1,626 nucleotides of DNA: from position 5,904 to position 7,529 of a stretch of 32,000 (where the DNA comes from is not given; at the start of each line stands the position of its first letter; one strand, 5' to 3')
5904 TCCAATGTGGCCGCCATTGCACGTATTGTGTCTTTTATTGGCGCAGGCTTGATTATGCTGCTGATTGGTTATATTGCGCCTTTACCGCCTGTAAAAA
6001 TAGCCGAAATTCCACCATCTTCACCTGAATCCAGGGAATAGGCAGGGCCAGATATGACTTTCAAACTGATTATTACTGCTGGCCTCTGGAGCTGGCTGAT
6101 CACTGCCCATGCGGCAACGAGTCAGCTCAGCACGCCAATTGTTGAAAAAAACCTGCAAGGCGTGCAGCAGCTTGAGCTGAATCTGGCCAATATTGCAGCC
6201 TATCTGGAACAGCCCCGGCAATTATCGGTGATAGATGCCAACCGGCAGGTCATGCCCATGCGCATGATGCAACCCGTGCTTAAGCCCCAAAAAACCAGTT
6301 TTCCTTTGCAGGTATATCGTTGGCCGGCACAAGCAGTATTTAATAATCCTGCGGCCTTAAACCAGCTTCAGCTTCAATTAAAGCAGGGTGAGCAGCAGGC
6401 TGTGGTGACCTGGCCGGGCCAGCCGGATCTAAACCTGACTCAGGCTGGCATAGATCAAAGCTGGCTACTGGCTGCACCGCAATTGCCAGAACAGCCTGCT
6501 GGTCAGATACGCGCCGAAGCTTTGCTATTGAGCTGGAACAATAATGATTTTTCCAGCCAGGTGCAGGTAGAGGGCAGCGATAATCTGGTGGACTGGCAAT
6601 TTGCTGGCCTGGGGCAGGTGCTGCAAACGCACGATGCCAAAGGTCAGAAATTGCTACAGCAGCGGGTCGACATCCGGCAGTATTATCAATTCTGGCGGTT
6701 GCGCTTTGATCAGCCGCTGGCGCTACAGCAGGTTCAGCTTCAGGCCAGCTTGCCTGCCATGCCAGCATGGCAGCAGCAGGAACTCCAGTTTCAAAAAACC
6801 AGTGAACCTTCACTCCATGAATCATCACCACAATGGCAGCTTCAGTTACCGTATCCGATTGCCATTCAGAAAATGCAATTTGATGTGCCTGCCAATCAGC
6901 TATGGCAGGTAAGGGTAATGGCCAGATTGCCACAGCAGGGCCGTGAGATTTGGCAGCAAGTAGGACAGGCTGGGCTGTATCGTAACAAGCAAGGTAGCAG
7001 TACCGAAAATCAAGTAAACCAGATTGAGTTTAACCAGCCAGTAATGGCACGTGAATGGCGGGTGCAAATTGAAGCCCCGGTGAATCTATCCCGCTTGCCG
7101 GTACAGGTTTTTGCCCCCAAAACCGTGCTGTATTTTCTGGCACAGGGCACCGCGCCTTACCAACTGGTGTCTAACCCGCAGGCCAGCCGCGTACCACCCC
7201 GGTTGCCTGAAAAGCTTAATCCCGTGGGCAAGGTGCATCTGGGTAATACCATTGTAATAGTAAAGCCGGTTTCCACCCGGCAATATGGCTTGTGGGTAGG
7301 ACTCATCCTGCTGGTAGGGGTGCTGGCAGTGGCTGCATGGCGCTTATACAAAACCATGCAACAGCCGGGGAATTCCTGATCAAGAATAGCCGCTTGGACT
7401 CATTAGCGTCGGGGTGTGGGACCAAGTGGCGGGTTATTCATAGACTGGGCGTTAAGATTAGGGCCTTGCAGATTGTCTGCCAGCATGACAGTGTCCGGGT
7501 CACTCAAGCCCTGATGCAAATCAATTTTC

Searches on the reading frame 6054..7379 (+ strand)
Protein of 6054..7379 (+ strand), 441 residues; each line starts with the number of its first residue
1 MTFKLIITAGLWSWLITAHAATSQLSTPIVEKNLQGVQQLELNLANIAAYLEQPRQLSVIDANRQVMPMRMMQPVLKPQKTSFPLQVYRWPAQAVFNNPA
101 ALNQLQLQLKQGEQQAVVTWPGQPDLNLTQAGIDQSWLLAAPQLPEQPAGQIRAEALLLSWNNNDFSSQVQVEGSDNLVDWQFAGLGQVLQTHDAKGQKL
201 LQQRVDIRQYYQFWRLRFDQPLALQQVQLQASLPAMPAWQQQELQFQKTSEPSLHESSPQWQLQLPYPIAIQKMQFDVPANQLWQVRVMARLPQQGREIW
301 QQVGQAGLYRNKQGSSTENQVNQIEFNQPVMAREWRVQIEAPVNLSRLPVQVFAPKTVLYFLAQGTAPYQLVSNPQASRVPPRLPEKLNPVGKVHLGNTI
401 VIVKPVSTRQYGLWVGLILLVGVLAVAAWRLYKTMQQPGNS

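Call 116: search_protein_families(library=pfam, proteins=[window:6054-7379:+], max_evalue=0.00001)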
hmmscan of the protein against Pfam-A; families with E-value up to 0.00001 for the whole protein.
window:6054-7379:+ (441 aa): 1 family
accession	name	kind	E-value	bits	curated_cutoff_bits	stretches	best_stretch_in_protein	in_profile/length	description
PF13163.11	DUF3999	-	3.6e-30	106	30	1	37-378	17-352/424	Protein of unknown function (DUF3999)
